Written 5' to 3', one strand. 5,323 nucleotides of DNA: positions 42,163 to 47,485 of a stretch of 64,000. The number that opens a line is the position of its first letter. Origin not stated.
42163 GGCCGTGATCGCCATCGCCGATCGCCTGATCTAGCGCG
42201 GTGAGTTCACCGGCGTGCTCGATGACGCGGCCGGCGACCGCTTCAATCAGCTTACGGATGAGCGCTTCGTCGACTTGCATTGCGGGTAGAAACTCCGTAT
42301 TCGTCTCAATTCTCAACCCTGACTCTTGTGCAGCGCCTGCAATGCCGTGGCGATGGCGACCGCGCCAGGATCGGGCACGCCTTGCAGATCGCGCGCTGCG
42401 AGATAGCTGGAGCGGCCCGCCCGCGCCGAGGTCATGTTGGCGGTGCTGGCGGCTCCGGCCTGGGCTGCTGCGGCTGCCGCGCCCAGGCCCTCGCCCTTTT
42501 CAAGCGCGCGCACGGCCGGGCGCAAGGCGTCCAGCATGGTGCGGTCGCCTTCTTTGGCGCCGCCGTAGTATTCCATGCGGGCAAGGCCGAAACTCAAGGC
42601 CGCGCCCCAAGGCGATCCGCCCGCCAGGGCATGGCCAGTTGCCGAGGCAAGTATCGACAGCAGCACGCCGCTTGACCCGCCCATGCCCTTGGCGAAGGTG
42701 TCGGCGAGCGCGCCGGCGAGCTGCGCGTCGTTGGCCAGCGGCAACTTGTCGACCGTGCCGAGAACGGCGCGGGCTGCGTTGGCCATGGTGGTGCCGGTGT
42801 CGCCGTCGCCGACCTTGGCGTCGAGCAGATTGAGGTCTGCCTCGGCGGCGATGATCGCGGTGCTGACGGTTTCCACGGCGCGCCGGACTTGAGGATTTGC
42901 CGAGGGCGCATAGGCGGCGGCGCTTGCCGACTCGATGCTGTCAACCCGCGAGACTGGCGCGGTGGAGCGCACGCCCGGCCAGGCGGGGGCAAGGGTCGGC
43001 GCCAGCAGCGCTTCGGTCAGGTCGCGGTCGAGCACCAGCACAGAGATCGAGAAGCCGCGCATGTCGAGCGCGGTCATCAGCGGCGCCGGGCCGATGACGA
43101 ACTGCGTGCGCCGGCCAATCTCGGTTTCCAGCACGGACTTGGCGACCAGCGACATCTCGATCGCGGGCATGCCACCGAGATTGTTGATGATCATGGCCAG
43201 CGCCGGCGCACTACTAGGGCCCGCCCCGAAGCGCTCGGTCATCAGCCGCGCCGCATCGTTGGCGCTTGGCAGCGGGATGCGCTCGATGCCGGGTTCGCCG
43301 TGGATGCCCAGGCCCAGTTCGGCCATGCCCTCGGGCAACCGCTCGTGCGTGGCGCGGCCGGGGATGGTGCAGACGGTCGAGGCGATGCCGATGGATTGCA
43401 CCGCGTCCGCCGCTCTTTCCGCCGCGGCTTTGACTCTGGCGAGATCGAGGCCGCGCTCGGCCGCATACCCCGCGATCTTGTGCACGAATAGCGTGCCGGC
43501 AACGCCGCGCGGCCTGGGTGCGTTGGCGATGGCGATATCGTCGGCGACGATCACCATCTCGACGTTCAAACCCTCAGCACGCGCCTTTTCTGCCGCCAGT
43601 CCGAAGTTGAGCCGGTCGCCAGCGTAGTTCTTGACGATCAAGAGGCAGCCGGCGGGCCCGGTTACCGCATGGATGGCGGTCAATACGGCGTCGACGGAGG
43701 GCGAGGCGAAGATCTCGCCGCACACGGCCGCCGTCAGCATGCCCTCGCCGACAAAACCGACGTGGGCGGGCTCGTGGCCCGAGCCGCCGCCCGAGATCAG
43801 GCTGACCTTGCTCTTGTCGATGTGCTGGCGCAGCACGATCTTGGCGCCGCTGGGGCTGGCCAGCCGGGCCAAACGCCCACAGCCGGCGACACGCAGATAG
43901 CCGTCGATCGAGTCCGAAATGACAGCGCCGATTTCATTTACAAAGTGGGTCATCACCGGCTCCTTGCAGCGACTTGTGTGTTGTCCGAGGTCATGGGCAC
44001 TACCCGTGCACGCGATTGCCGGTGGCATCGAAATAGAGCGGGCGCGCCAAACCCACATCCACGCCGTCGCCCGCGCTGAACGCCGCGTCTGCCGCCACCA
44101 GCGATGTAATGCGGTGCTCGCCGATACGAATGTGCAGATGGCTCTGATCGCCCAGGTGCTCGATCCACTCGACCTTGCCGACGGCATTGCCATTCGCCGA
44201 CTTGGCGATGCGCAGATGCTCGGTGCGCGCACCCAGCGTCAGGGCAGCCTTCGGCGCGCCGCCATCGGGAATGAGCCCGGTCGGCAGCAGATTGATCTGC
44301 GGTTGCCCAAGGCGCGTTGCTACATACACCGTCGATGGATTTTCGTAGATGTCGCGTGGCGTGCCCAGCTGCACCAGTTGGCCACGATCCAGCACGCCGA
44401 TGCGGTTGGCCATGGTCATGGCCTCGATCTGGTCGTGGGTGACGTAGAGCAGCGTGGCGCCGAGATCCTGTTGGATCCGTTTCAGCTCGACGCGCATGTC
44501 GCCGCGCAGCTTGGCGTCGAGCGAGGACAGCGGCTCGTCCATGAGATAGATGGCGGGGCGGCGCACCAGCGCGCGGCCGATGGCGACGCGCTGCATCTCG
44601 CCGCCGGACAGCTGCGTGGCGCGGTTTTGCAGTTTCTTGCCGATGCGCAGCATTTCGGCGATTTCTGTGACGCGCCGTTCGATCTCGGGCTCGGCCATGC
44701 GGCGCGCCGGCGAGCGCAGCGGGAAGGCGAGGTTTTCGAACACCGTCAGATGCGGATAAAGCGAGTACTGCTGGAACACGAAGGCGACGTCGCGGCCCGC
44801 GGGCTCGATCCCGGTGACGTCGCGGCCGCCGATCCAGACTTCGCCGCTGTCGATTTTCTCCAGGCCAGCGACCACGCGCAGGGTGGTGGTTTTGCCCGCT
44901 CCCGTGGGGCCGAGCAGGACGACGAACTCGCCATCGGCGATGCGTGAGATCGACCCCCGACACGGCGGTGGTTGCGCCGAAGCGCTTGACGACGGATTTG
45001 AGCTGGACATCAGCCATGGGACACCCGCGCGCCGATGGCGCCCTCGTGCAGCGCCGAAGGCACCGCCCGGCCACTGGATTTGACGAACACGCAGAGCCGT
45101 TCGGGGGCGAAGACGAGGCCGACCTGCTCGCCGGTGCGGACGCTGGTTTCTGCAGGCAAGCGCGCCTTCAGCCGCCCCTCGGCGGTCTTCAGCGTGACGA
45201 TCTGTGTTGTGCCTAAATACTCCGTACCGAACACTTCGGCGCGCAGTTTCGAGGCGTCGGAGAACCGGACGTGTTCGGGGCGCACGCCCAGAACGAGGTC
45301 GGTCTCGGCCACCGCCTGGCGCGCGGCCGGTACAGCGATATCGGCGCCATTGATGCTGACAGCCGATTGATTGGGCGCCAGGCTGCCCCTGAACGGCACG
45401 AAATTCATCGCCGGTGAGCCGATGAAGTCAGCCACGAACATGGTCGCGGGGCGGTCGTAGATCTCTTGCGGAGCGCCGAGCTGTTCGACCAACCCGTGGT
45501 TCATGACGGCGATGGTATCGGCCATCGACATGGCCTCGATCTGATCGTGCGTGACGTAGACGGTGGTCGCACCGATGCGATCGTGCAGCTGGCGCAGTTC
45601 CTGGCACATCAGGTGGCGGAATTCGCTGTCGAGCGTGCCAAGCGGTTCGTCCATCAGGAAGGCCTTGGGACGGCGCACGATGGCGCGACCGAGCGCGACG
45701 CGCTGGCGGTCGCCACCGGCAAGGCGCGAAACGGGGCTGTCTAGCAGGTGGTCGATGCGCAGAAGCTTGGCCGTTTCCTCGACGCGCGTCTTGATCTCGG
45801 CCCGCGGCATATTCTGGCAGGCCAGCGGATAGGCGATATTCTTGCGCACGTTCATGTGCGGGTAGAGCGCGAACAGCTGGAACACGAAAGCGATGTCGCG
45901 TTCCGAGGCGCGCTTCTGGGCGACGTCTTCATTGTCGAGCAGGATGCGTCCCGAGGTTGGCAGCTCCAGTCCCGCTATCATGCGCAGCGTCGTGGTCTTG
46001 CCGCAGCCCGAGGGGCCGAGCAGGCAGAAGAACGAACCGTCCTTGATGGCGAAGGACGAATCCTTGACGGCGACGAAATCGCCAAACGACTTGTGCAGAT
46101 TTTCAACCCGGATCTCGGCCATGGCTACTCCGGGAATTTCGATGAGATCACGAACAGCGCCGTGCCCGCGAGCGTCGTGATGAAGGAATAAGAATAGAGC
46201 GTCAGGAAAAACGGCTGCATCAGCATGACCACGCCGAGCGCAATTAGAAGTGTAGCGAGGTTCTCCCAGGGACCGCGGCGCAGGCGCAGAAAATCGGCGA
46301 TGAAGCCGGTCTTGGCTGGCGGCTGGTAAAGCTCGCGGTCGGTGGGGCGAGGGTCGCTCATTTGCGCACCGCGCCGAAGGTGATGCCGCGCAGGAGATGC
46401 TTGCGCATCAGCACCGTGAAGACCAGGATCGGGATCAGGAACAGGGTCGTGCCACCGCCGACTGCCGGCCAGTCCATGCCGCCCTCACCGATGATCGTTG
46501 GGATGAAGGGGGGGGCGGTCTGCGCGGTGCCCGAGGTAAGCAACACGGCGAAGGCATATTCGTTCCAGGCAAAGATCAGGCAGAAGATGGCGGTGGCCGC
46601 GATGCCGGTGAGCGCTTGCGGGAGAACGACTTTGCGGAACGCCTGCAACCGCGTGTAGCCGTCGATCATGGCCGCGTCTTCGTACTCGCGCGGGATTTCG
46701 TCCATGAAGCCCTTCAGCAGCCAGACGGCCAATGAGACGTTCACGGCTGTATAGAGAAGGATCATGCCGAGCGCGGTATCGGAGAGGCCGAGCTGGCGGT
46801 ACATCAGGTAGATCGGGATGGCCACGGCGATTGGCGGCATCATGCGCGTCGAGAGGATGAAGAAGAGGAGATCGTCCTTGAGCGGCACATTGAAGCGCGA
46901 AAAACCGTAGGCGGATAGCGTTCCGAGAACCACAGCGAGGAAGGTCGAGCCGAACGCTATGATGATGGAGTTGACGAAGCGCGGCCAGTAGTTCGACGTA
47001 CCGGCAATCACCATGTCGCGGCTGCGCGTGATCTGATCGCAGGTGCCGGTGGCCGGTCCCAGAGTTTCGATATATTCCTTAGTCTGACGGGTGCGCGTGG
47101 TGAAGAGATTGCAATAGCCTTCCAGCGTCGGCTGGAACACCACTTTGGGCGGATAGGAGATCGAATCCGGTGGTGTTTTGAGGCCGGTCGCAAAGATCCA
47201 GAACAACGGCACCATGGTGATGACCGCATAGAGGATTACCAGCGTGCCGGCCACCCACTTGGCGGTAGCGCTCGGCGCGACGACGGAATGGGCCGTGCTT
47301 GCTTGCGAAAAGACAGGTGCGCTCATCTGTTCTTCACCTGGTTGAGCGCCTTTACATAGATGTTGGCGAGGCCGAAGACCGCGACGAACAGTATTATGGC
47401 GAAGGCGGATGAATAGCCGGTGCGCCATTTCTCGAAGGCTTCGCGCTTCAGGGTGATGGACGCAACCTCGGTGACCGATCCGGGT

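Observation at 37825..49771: A ~12 kb glycerol/DHA module between tatA and scpB: intact fused ATP-type DHA kinase and glpSTPQUV-like transporter beside a decayed PTS-type dhaK-dhaL-dhaM set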

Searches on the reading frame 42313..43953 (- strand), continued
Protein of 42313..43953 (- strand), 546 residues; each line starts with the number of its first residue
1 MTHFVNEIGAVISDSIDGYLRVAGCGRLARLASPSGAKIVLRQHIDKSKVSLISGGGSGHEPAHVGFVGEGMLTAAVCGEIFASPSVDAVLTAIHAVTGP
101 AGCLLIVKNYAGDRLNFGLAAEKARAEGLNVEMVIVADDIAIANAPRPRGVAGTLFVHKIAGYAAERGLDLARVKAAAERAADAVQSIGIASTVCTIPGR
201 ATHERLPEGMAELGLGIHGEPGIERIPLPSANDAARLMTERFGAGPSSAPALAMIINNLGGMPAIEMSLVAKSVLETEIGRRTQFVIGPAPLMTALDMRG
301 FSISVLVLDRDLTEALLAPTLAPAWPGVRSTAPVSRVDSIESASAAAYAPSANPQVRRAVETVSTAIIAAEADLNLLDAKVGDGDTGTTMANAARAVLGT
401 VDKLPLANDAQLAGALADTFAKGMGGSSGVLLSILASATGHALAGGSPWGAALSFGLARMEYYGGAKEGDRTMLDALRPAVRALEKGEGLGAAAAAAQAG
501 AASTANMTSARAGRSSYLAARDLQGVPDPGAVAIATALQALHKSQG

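Call 36: find_encoding_contigs(protein=P0006, flank=10000, max_places=3)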
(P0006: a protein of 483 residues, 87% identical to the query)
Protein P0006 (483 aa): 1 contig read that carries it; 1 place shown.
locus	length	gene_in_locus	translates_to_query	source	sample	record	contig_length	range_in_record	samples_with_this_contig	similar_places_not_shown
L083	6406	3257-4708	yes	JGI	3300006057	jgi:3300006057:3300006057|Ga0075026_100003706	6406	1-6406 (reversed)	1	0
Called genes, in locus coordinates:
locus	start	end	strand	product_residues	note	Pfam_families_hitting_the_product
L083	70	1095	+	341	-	PF00528:BPD_transp_1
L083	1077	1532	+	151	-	-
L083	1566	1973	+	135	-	PF00528:BPD_transp_1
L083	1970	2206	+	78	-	-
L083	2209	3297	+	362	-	PF00005:ABC_tran, PF08402:TOBE_2 (weak)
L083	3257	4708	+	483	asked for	PF02733:Dak1, PF02734:Dak2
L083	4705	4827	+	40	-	PF02734:Dak2 (weak)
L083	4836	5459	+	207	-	PF02734:Dak2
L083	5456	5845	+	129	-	PF03610:EIIA-man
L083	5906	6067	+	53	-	PF00381:PTS-HPr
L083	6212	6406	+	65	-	?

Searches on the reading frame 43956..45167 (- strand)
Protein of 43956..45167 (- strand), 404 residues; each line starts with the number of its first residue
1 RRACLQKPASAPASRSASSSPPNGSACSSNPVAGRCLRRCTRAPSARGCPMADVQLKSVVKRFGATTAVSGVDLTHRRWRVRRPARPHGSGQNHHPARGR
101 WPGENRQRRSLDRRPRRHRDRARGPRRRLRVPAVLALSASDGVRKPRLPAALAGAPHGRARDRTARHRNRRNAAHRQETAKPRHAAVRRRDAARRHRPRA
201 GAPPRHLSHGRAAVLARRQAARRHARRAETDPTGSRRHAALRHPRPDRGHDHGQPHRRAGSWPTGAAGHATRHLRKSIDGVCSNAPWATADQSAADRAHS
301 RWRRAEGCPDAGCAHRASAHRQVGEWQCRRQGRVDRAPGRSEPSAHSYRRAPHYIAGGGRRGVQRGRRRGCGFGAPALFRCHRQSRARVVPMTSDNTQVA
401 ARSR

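Call 4: search_protein_families(library=pfam, proteins=[window:44000-45010:-])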
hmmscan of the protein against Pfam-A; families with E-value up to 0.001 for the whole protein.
window:44000-45010:- (336 aa): 2 families
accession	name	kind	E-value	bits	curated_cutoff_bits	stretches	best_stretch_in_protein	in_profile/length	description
PF00005.33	ABC_tran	-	2e-31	109.8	25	1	24-161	8-136/137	ABC transporter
PF08402.16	TOBE_2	-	1.2e-08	35.4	21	1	260-322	2-69/76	TOBE domain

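Call 5: search_protein_families(library=pfam, proteins=[window:43956-45167:-])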
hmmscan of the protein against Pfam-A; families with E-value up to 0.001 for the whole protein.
window:43956-45167:- (404 aa): 0 families

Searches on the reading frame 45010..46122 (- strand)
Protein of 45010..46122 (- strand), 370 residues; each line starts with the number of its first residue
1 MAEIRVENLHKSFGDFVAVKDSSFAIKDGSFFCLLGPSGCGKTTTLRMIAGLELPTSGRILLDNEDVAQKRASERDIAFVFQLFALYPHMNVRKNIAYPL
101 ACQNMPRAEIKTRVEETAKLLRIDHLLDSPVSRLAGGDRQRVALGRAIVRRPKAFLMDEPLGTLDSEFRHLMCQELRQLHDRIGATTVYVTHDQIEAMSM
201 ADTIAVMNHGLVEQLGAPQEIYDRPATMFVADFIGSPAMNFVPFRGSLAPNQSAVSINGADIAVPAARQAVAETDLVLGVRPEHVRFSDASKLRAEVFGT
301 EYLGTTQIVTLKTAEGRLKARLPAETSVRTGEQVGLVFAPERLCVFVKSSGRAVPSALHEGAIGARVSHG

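Call 4: search_protein_families(library=pfam, proteins=[window:45010-46122:-])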
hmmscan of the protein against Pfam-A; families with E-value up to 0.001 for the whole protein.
window:45010-46122:- (370 aa): 3 families
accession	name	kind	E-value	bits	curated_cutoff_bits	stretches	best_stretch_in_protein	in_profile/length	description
PF00005.33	ABC_tran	-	1.8e-31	110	25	1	20-161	2-136/137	ABC transporter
PF08402.16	TOBE_2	-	8.7e-13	48.6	21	1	278-346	1-76/76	TOBE domain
PF17912.7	OB_MalK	-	3.9e-09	37.7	27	1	235-285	1-53/53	MalK OB fold domain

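Call 27: search_protein_families(library=ncbifam, proteins=[window:45010-46122:-], max_evalue=0.001)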
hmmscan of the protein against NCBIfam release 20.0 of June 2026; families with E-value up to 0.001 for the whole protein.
window:45010-46122:- (370 aa): 184 families (the best 25 are shown)
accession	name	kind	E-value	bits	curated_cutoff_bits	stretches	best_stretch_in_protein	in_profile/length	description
NF008653.0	PRK11650.1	subfamily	1.1e-117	393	432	1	1-354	1-355/357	sn-glycerol-3-phosphate ABC transporter ATP-binding protein UgpC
TIGR03265.1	PhnT2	equivalog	1.2e-94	317.4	457.7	1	3-332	4-330/353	putative 2-aminoethylphosphonate ABC transporter ATP-binding protein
NF008233.0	PRK11000.1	equivalog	8.8e-94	314.4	568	1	1-359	1-365/369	maltose/maltodextrin ABC transporter ATP-binding protein MalK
NF006987.0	PRK09452.1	equivalog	1.1e-89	300.8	482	1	4-291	18-305/378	spermidine/putrescine ABC transporter ATP-binding protein PotA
TIGR01187.1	potA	subfamily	3.5e-86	289.2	355.6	1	34-317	1-291/325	polyamine ABC transporter ATP-binding protein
NF008513.0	PRK11432.1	equivalog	4.3e-85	285.7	496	1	5-315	8-315/351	ferric ABC transporter ATP-binding protein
NF040933.2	ABC_arch_GlcV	equivalog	2.8e-83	279.8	450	1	3-346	2-357/357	glucose ABC transporter ATP-binding protein GlcV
NF043075.1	MMSYN1_0197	equivalog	9e-82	274.7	550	1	4-347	3-340/341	spermidine/putrescine ABC transporter ATP-binding protein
TIGR00968.1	3a0106s01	subfamily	1.3e-81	273.6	342.75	1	4-236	1-233/237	sulfate ABC transporter ATP-binding protein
NF008621.0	PRK11607.1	equivalog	1.3e-77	261.1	613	1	5-331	21-355/377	putrescine ABC transporter ATP-binding subunit PotG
NF040840.2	tungstate_WtpC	equivalog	3.6e-74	250.1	440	1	4-289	2-280/347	tungstate ABC transporter ATP-binding protein WtpC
TIGR03258.1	PhnT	equivalog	4.7e-70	236.4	499.15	1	3-315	8-325/359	2-aminoethylphosphonate ABC transport system ATP-binding subunit PhnT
NF008105.0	PRK10851.1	equivalog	8.5e-69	232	502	1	4-289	3-284/362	sulfate/thiosulfate ABC transporter ATP-binding protein CysA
TIGR01186.1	proV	subfamily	2e-60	204.9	326.6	1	13-238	3-234/363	betaine/proline/choline family ABC transporter ATP-binding protein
NF040729.1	ABC_ATP_SaoA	equivalog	3.3e-50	170.8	360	1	5-209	3-208/248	ABC transporter ATP-binding protein SaoA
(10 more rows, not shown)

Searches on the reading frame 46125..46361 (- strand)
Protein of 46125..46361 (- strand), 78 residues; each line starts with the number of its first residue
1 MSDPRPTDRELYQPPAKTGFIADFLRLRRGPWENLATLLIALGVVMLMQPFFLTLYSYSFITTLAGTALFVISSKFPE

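Call 4: search_protein_families(library=pfam, proteins=[window:46125-46361:-])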
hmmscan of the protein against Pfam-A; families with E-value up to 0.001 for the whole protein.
window:46125-46361:- (78 aa): 0 families

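Call 27: search_protein_families(library=ncbifam, proteins=[window:46125-46361:-], max_evalue=0.001)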
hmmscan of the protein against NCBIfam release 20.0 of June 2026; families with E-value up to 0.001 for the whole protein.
window:46125-46361:- (78 aa): 0 families

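Call 28: search_protein_families(library=pfam, proteins=[window:46125-46361:-], max_evalue=1)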
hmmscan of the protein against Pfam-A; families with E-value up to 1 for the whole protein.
window:46125-46361:- (78 aa): 1 family
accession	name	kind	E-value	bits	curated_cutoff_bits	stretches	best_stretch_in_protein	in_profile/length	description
PF18917.5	LiaI-LiaF-like_TM1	-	0.086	13.4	27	1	36-58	4-26/42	LiaI-LiaF-like transmembrane region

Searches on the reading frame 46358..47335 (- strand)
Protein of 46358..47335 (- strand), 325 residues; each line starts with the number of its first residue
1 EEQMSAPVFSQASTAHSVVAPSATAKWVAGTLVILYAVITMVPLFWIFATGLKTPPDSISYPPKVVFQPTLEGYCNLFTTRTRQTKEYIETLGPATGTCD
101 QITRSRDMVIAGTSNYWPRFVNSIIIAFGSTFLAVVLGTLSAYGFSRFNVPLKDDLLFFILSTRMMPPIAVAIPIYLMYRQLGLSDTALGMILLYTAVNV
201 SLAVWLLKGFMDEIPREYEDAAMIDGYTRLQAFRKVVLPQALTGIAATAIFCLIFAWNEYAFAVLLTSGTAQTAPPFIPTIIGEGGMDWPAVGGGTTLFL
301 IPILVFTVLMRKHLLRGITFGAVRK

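Call 4: search_protein_families(library=pfam, proteins=[window:46358-47335:-])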
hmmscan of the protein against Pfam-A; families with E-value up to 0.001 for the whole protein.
window:46358-47335:- (325 aa): 1 family
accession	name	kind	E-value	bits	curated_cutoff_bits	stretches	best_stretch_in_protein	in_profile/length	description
PF00528.27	BPD_transp_1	-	7.1e-19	68.7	26.4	1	134-312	1-176/184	Binding-protein-dependent transport system inner membrane component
